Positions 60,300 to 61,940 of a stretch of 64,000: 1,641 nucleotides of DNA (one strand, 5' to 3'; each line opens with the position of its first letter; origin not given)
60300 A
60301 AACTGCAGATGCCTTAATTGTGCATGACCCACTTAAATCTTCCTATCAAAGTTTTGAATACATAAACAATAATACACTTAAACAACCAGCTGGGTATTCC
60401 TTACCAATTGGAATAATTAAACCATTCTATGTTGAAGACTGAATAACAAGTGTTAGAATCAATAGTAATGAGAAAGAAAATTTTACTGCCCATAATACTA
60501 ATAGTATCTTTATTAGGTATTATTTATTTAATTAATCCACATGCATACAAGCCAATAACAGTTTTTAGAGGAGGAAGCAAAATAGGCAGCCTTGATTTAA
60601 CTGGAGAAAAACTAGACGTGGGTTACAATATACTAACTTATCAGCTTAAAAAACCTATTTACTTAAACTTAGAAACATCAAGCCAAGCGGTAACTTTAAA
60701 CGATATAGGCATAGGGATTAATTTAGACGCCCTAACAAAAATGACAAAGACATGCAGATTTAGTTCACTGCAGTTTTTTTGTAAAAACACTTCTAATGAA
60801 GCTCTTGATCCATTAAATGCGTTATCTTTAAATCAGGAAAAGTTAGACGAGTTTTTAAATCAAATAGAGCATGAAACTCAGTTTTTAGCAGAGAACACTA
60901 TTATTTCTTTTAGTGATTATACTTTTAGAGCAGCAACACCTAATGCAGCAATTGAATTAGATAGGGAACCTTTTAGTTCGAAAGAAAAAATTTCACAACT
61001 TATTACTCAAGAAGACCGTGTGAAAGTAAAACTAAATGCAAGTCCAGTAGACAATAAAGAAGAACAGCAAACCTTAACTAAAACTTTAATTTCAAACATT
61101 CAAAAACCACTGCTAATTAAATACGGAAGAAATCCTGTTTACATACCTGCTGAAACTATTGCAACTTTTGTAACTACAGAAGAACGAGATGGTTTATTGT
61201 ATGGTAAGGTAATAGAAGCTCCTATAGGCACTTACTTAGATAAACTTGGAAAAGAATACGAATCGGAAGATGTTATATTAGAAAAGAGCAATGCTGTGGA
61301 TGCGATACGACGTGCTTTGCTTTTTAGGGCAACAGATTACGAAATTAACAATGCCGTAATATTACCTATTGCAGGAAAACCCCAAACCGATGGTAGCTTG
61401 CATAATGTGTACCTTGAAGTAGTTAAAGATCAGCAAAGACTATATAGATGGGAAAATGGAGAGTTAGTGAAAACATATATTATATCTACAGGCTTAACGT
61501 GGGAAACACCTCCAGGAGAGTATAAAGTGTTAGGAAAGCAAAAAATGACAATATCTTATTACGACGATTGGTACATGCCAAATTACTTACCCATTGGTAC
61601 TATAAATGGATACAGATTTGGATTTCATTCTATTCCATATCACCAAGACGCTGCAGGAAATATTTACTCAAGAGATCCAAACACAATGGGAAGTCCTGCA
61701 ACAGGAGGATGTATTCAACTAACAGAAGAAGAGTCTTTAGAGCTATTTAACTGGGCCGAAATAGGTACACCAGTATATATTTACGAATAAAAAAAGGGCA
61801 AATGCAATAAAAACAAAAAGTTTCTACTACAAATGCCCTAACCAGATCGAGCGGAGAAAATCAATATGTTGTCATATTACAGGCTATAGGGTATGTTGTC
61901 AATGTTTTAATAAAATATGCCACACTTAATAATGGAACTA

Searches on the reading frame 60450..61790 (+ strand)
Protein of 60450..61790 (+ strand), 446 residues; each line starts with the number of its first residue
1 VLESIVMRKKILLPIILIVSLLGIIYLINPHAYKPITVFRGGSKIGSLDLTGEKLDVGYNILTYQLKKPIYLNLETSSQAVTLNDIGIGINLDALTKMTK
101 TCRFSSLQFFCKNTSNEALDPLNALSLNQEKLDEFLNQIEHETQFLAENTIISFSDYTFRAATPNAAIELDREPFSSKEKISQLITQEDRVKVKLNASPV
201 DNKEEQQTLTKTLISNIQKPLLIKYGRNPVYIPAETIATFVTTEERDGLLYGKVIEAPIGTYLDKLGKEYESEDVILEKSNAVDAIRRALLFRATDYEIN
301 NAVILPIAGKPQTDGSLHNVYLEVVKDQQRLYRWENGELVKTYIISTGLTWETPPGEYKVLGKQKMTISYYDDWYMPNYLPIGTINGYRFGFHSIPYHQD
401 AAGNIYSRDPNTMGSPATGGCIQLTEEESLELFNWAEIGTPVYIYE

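Call 80: search_protein_families(library=pfam, proteins=[window:60450-61790:+], max_evalue=0.0001)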
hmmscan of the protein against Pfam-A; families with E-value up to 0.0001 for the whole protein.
window:60450-61790:+ (446 aa): 1 family
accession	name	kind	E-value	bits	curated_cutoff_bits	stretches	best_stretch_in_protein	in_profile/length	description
PF03734.19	YkuD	-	7.5e-21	75.7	23.4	1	320-444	2-146/146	L,D-transpeptidase catalytic domain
